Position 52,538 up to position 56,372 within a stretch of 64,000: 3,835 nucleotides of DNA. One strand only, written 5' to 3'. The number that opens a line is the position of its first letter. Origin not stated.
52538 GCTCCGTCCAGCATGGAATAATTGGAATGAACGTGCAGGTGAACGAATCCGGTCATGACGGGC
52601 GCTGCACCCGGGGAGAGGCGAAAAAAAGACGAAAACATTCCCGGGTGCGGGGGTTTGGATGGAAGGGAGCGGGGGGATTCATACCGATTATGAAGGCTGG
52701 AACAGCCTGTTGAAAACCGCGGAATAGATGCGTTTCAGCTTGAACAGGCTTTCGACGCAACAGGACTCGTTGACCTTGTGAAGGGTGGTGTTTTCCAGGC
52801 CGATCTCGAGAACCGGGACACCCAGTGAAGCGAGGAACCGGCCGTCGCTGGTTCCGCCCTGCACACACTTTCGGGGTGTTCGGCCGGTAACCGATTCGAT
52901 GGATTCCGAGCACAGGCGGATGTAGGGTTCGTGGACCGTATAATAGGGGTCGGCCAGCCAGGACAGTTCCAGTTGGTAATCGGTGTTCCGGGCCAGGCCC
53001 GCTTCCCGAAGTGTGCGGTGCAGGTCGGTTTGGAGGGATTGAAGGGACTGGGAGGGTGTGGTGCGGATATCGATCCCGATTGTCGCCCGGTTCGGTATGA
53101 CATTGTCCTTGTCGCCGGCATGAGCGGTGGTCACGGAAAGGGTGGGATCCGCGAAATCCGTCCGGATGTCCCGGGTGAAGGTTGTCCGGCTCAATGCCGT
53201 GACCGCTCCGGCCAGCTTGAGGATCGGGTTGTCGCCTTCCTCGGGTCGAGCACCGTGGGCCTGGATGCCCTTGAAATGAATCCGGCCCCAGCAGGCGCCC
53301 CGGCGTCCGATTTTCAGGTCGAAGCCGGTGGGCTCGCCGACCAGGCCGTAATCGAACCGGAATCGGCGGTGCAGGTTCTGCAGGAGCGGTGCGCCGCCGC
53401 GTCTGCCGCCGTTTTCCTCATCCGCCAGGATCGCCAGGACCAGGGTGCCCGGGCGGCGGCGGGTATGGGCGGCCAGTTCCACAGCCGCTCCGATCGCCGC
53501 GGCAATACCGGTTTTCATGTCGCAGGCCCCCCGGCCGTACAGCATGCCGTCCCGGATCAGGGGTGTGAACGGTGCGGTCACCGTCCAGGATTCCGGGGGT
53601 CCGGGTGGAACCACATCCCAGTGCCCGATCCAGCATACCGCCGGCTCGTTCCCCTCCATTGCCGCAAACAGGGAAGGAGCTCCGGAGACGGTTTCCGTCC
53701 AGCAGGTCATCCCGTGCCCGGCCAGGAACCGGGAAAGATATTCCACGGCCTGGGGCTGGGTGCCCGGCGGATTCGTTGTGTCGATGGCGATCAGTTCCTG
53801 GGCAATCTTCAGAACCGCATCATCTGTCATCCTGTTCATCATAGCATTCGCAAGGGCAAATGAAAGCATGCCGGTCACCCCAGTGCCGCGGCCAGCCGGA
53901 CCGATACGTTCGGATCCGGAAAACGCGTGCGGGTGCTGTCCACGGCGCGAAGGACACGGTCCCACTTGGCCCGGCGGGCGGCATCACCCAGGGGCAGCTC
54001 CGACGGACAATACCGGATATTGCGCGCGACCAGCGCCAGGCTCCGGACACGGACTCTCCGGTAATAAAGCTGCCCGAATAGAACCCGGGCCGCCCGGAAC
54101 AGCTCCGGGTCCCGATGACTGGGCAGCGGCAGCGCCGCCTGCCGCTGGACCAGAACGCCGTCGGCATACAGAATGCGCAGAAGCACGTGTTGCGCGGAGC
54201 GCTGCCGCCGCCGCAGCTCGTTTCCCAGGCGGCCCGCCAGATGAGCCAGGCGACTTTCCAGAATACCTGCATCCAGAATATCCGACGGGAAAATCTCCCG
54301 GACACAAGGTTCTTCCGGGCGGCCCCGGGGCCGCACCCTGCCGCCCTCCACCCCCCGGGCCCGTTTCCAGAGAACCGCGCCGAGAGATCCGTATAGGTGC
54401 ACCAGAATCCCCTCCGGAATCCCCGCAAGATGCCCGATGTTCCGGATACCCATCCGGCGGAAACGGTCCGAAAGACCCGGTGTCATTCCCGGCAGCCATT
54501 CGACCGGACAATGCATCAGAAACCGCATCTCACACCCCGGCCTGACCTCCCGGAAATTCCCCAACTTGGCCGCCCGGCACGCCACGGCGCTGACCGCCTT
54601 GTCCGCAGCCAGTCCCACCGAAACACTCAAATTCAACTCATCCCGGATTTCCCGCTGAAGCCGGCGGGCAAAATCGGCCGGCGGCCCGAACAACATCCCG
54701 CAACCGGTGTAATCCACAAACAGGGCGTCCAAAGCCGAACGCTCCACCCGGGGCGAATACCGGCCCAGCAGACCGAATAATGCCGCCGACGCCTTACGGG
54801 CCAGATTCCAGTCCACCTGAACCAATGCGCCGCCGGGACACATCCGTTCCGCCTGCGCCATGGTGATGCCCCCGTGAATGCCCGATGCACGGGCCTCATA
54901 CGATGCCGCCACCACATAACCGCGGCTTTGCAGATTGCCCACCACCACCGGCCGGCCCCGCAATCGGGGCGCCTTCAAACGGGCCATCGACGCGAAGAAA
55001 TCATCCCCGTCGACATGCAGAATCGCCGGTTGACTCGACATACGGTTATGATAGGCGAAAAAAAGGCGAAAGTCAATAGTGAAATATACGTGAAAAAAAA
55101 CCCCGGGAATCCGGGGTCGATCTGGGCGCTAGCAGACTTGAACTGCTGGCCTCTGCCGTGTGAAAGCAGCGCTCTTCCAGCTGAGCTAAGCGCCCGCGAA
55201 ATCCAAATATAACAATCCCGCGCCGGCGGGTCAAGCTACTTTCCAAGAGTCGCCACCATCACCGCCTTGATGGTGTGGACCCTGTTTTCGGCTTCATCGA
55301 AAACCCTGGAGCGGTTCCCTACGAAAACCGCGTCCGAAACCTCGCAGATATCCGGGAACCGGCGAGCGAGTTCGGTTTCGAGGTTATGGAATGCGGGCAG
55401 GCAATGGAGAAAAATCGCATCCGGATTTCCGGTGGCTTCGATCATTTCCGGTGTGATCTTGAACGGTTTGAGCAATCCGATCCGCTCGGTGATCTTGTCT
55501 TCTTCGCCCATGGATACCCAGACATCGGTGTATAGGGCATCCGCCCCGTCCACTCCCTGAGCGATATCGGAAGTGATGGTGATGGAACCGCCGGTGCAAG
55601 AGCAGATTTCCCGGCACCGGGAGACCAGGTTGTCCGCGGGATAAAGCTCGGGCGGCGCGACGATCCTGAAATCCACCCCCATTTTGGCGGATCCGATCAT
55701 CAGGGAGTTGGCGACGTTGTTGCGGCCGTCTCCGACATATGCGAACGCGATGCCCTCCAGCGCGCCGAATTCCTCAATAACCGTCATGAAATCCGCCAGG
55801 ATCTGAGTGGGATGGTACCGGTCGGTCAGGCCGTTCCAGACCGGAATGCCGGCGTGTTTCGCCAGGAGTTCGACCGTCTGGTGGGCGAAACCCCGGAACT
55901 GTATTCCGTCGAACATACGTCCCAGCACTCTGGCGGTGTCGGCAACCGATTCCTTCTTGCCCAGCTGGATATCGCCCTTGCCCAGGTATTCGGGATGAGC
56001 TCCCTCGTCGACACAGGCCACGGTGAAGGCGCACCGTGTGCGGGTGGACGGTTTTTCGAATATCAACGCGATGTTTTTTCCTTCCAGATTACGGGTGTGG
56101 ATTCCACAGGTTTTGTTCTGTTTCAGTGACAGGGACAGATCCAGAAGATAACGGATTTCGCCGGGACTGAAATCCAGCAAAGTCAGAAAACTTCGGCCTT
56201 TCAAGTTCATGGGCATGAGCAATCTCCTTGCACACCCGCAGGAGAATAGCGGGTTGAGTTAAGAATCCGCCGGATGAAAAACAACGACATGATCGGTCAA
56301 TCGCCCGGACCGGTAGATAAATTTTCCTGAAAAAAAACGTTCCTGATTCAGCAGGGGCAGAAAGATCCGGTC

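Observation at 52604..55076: Shared 19-bp direct-repeat box upstream of both imuB and dnaE2: candidate SOS/LexA-type operator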

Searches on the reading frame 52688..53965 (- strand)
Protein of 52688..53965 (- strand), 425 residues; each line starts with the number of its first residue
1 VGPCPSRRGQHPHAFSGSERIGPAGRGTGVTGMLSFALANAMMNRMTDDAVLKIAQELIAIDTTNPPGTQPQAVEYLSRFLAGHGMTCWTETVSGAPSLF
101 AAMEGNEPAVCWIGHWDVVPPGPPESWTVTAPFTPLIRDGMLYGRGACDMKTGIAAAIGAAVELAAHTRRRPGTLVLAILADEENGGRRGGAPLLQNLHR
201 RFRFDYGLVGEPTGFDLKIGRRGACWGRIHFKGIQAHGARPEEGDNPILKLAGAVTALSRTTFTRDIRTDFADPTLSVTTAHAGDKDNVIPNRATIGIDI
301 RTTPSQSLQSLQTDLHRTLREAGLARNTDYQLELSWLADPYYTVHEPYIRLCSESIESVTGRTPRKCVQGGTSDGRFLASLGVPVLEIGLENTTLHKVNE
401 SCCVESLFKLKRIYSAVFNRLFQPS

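Call 4: search_protein_families(library=pfam, proteins=[window:52688-53965:-])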
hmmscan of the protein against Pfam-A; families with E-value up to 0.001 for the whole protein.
window:52688-53965:- (425 aa): 2 families
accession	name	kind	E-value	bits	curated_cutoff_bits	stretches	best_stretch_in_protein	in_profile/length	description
PF01546.33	Peptidase_M20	-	4.1e-35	122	24.6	1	113-418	3-204/206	Peptidase family M20/M25/M40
PF07687.19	M20_dimer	-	2.5e-22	79.3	21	1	219-323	1-103/107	Peptidase dimerisation domain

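Call 38: search_protein_families(library=ncbifam, proteins=[window:52688-53869:-])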
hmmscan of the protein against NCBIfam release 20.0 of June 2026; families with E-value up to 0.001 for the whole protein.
window:52688-53869:- (393 aa): 56 families (the best 25 are shown)
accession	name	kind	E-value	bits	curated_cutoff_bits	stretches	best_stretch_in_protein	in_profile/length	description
NF009557.0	PRK13009.1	equivalog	3e-86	289.9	284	1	18-391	4-376/377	succinyl-diaminopimelate desuccinylase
TIGR01246.1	dapE_proteo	equivalog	3.6e-73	246.7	361.8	1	20-389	2-370/370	succinyl-diaminopimelate desuccinylase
NF006399.0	PRK08651.1-2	equivalog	1.9e-61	208.3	381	1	15-386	2-401/405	succinyl-diaminopimelate desuccinylase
TIGR01910.1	DapE-ArgE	subfamily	1.5e-59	202.1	217.6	1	21-378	2-370/373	ArgE/DapE family deacylase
NF006400.0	PRK08651.1-3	equivalog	1.4e-55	188.7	374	1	15-389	8-406/410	succinyl-diaminopimelate desuccinylase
NF006365.0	PRK08588.1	subfamily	4.7e-44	151.2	289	1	11-390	1-381/383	succinyl-diaminopimelate desuccinylase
NF005710.0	PRK07522.1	subfamily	6e-39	134.3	412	1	13-385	4-384/391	acetylornithine deacetylase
NF010589.0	PRK13983.1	equivalog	3.9e-37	128.2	333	1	16-385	13-405/409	M20 family metallo-hydrolase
TIGR01892.1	AcOrn-deacetyl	equivalog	3.2e-36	125.1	297.7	1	22-378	2-357/365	acetylornithine deacetylase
NF005913.0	PRK07906.1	subfamily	4.1e-36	124.6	382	1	11-233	9-247/442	hypothetical protein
NF009558.0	PRK13013.1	equivalog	9.5e-34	116.8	428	1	16-350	15-381/429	acetylornithine deacetylase/succinyl-diaminopimelate desuccinylase family protein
NF005306.0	PRK06837.1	subfamily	1.5e-32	113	376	1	62-378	81-410/427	ArgE/DapE family deacylase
TIGR01900.1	dapE-gram_pos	equivalog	6.7e-32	110.8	304.2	1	69-383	50-347/351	succinyl-diaminopimelate desuccinylase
NF009555.0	PRK13004.1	equivalog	4.6e-29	101.5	321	1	11-284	9-276/399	YgeY family selenium metabolism-linked hydrolase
NF006398.0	PRK08651.1-1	equivalog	1.1e-28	100.4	439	1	16-377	11-387/403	succinyl-diaminopimelate desuccinylase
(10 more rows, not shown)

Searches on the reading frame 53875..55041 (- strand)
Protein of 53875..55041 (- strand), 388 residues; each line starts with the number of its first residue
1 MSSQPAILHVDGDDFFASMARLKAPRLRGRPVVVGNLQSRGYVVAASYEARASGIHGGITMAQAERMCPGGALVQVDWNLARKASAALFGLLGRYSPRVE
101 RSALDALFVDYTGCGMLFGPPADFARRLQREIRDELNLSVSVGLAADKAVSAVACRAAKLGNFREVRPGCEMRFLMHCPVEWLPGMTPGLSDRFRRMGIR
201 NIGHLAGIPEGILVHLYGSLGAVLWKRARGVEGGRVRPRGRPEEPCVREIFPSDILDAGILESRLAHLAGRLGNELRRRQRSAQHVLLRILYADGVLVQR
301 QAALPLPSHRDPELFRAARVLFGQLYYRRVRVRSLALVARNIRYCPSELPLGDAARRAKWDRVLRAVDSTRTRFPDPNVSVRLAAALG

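Call 4: search_protein_families(library=pfam, proteins=[window:53875-55041:-])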
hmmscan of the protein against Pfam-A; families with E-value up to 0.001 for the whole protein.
window:53875-55041:- (388 aa): 2 families
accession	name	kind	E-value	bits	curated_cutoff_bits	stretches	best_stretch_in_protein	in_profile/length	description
PF00817.25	IMS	-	1.1e-38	132.9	23.2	1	10-155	1-147/148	impB/mucB/samB family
PF11799.13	IMS_C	-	4.2e-12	46.9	20.7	1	250-342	9-99/109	impB/mucB/samB family C-terminal domain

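Call 38: search_protein_families(library=ncbifam, proteins=[window:53875-55041:-])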
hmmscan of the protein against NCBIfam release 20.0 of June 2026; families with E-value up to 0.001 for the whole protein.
window:53875-55041:- (388 aa): 10 families
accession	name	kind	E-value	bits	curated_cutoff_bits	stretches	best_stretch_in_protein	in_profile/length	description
NF003015.0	PRK03858.1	subfamily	2.7e-59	201.2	367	1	3-379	5-380/399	DNA polymerase IV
NF002882.0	PRK03348.1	equivalog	1.7e-55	188.7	389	1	2-322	2-325/461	DNA polymerase IV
NF002751.0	PRK02794.1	equivalog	3.1e-49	168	371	1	6-376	39-409/425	DNA polymerase IV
NF002848.0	PRK03103.1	subfamily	6.6e-48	163.2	381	1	5-377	4-384/410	DNA polymerase IV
NF002677.0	PRK02406.1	equivalog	7.6e-48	163.4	256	1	6-303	7-307/357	DNA polymerase IV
NF002492.0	PRK01810.1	equivalog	2.9e-44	151.4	399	1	6-374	11-384/412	DNA polymerase IV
NF002883.0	PRK03352.1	equivalog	9.5e-39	133.6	330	1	5-333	5-333/347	DNA polymerase IV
NF010731.0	PRK14133.1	equivalog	8.3e-38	130.5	362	1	6-294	4-289/352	DNA polymerase IV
NF002292.0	PRK01216.1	equivalog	3.8e-23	82.1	339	1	7-206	3-206/351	DNA polymerase IV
NF002955.0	PRK03609.1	subfamily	3.4e-16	59.2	431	1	10-206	5-207/422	translesion error-prone DNA polymerase V subunit UmuC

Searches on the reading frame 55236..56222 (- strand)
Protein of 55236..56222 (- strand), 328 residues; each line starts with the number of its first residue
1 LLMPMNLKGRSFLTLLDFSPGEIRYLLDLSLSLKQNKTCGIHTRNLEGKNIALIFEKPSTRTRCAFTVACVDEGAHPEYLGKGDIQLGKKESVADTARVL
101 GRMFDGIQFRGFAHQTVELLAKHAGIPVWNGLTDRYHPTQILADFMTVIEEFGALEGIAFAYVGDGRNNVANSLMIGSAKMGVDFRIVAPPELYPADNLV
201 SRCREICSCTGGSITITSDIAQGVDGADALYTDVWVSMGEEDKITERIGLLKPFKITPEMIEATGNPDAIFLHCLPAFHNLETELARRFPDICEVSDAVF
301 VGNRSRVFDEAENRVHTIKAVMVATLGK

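Call 4: search_protein_families(library=pfam, proteins=[window:55236-56222:-])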
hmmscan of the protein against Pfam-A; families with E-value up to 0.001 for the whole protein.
window:55236-56222:- (328 aa): 2 families
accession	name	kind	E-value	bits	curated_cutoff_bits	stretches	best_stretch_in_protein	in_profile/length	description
PF00185.30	OTCace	-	4.2e-52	176.8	29.4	1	156-324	1-156/157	Aspartate/ornithine carbamoyltransferase, Asp/Orn binding domain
PF02729.26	OTCace_N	-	5.9e-46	156.7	29.9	1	10-150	1-148/148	Aspartate/ornithine carbamoyltransferase, carbamoyl-P binding domain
